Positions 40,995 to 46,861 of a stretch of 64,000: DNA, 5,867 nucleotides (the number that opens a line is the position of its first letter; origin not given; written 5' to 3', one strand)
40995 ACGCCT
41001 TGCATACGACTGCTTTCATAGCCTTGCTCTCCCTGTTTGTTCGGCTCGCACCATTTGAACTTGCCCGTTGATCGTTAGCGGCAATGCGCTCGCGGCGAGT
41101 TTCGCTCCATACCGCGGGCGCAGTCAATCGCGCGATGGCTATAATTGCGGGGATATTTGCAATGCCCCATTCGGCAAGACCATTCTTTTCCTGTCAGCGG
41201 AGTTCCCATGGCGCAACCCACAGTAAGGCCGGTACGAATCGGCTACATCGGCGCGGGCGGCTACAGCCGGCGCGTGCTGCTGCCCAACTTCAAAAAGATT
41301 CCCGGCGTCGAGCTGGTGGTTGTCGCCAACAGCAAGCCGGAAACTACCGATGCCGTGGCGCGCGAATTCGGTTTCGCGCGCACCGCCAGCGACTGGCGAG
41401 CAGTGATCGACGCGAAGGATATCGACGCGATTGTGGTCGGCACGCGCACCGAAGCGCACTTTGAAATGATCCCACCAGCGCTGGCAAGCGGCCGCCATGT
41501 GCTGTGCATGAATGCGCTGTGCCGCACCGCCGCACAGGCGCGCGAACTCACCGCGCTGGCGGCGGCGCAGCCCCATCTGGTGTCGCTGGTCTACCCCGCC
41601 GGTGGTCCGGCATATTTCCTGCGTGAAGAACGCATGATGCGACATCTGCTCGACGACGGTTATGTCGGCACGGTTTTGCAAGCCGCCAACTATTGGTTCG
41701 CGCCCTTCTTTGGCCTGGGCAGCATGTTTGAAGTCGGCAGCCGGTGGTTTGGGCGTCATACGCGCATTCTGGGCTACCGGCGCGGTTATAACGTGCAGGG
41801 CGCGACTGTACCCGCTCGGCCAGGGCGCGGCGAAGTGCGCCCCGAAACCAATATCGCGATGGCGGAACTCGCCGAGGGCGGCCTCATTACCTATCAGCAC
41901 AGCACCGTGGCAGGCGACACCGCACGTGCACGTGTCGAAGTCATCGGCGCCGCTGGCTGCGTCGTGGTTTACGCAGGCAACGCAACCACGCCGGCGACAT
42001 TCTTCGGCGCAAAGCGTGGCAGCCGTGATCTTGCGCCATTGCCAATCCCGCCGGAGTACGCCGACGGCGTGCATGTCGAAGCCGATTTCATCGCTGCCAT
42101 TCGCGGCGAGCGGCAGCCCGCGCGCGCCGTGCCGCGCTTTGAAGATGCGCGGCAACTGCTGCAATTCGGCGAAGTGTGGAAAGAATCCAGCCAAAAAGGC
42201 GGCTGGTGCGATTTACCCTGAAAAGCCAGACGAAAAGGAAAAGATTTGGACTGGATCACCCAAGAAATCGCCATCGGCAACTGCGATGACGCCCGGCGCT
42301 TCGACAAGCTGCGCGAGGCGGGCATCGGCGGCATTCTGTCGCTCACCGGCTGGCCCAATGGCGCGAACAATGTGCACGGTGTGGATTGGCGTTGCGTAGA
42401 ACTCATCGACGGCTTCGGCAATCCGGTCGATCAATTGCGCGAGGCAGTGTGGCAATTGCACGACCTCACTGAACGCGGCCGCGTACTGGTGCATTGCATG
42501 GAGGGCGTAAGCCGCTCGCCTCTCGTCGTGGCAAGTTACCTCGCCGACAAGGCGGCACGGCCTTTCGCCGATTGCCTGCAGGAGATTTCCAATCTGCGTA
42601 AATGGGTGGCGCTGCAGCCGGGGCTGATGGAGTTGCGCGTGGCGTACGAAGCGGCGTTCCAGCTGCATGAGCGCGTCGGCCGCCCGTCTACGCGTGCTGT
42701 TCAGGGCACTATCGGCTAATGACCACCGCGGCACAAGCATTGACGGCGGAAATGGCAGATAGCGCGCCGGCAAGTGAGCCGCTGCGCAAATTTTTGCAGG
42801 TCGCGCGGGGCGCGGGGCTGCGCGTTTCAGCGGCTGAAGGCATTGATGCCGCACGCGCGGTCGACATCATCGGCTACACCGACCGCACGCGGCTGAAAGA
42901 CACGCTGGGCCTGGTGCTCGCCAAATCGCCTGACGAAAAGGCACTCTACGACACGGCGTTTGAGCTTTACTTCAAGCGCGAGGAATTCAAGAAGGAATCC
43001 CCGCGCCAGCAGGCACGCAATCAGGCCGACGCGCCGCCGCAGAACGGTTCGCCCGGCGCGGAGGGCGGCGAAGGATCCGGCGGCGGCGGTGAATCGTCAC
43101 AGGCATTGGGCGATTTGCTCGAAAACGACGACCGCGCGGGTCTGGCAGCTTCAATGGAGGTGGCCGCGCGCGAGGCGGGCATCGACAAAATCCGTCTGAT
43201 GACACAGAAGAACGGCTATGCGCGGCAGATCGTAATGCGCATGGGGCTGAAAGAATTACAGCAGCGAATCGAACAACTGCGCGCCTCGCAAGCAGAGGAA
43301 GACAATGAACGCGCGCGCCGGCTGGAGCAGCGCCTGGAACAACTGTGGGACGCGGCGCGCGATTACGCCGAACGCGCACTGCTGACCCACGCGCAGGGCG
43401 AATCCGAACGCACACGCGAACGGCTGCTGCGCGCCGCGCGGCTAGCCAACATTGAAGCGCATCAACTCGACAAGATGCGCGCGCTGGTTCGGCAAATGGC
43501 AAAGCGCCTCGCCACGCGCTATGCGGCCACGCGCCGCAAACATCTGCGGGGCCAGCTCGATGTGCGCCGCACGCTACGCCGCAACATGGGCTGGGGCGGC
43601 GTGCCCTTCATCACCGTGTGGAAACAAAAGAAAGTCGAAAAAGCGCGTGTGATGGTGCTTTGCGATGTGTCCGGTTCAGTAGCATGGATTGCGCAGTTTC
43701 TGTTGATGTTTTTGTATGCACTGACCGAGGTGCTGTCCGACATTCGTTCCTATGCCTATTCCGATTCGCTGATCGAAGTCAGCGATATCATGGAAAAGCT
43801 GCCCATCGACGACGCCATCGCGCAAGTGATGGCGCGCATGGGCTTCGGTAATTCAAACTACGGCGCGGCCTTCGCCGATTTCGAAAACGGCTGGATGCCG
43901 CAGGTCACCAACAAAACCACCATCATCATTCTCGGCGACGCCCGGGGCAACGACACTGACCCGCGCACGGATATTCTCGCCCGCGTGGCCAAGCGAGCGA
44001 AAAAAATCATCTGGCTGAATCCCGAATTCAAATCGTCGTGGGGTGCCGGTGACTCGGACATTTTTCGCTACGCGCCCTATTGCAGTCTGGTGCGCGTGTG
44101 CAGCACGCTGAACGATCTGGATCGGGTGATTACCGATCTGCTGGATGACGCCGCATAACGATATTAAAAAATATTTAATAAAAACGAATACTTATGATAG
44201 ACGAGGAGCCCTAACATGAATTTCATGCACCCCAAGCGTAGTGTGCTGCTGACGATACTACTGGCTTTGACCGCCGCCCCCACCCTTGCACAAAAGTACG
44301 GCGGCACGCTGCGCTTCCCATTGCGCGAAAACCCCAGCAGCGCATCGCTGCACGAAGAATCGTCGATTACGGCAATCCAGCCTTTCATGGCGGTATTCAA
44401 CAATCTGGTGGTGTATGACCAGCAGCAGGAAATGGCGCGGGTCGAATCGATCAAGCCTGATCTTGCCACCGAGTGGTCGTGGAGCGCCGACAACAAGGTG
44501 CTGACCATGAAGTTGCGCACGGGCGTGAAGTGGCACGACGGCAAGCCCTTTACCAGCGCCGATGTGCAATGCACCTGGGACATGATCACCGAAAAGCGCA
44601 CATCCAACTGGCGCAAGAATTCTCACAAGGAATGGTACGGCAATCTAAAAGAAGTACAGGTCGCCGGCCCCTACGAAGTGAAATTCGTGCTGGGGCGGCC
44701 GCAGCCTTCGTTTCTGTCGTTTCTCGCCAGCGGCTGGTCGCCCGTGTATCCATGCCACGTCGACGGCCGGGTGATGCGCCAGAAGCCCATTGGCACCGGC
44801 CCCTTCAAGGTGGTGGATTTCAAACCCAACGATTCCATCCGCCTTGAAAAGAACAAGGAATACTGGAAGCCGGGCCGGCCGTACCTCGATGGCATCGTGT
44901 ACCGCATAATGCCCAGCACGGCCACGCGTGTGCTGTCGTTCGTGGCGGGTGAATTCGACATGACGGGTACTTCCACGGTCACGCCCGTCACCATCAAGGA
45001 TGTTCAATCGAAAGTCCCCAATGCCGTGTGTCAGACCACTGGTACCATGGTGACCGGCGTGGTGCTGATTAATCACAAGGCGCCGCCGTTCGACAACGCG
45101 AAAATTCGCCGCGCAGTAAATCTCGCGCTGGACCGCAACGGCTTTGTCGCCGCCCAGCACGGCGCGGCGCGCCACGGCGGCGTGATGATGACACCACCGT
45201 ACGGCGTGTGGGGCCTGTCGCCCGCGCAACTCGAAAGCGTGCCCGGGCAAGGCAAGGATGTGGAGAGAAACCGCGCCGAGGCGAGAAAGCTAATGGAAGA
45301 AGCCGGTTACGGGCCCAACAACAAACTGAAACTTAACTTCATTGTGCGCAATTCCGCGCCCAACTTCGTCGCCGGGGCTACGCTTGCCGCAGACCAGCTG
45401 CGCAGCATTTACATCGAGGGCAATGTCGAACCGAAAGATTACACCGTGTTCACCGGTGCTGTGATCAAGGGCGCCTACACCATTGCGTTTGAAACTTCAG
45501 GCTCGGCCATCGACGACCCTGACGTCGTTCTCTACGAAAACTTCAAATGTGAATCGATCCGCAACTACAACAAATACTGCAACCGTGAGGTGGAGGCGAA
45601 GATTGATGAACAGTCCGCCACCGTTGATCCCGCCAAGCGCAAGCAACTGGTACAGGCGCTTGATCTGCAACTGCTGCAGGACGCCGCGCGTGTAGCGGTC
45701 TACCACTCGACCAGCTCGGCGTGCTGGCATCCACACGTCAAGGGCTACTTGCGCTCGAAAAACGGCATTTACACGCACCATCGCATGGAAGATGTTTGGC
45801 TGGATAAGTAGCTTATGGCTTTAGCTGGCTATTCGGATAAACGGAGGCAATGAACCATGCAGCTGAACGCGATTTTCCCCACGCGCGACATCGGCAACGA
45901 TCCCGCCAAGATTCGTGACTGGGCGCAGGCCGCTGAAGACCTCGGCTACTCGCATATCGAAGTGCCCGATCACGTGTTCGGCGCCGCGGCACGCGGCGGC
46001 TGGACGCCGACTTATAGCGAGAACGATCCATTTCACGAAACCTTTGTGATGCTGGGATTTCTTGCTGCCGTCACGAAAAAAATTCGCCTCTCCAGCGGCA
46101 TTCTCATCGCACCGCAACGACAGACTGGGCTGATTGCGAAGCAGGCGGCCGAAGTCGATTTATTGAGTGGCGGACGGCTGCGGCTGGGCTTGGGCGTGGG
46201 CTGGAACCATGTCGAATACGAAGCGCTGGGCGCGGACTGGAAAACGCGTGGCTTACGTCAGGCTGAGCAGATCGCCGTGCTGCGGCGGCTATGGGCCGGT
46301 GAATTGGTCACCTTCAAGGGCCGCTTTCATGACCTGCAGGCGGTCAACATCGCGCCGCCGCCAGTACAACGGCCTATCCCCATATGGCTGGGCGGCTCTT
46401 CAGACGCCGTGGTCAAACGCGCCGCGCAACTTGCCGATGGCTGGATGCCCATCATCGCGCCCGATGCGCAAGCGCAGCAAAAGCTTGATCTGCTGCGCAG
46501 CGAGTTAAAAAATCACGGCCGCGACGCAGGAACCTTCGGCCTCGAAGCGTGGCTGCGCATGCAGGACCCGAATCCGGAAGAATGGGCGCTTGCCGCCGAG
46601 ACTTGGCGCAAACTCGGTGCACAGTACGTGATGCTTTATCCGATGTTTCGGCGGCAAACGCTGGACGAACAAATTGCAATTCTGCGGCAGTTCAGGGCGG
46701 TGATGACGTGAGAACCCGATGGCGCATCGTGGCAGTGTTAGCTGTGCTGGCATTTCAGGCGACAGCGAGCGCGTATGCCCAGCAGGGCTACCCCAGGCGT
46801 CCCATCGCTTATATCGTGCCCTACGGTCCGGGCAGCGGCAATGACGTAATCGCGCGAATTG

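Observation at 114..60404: Family of about 30-bp AT-rich repeats marking gene-module boundaries in a GC-rich genome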

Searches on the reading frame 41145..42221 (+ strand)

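Call 10: search_protein_families(library=pfam, proteins=[window:41145-42221:+])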
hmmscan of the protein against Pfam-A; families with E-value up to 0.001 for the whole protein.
window:41145-42221:+ (358 aa): 2 families
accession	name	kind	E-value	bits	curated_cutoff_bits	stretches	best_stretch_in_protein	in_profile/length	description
PF01408.29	GFO_IDH_MocA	-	4.3e-16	60.1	24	1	30-147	1-117/120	Oxidoreductase family, NAD-binding Rossmann fold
PF03447.22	NAD_binding_3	-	3.2e-05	25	24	1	54-143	21-110/116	Homoserine dehydrogenase, NAD binding domain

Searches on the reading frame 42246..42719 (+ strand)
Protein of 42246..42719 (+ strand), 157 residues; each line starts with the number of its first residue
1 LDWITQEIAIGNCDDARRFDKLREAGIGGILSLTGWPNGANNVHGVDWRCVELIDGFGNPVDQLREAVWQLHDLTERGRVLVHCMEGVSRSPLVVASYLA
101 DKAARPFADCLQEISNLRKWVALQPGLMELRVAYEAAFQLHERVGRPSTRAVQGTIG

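Call 10: search_protein_families(library=pfam, proteins=[window:42246-42719:+])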
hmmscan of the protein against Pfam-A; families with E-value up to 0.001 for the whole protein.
window:42246-42719:+ (157 aa): 2 families
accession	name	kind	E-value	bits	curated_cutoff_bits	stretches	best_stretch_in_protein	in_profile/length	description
PF00782.25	DSPc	-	1.1e-09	38.6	33.5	1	61-129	56-125/133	Dual specificity phosphatase, catalytic domain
PF22785.1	Tc-R-P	-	2.6e-05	25.1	27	1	18-100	15-102/106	Polymorphic toxin system, DSP-PTPase phosphatase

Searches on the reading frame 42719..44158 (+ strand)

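Call 10: search_protein_families(library=pfam, proteins=[window:42719-44158:+])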
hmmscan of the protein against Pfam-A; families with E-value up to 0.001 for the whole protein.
window:42719-44158:+ (479 aa): 1 family
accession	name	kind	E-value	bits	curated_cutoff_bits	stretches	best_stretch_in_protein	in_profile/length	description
PF05762.20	VWA_CoxE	-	5e-38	131.2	26.4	1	254-465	2-217/222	VWA domain containing CoxE-like protein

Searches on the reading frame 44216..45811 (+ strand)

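Call 10: search_protein_families(library=pfam, proteins=[window:44216-45811:+])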
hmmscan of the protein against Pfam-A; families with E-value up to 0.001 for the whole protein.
window:44216-45811:+ (531 aa): 1 family
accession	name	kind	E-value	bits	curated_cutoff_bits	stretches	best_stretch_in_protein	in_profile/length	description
PF00496.27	SBP_bac_5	-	2.2e-77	261.1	32.4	1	79-446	2-364/368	Bacterial extracellular solute-binding proteins, family 5 Middle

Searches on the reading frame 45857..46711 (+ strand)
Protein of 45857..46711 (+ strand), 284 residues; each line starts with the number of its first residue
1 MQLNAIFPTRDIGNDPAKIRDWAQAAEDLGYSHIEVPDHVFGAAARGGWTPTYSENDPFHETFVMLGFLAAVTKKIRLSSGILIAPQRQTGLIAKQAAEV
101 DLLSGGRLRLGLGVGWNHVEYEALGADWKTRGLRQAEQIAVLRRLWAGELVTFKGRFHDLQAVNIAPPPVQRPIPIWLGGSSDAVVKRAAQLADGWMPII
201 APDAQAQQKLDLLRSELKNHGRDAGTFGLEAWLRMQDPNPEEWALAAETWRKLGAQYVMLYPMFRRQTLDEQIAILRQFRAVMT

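Call 10: search_protein_families(library=pfam, proteins=[window:45857-46711:+])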
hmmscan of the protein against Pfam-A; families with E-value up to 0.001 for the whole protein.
window:45857-46711:+ (284 aa): 1 family
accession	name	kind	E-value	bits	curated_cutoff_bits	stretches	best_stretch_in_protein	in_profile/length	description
PF00296.26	Bac_luciferase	-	2.1e-55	188.7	27.9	1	14-253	20-248/314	Luciferase-like monooxygenase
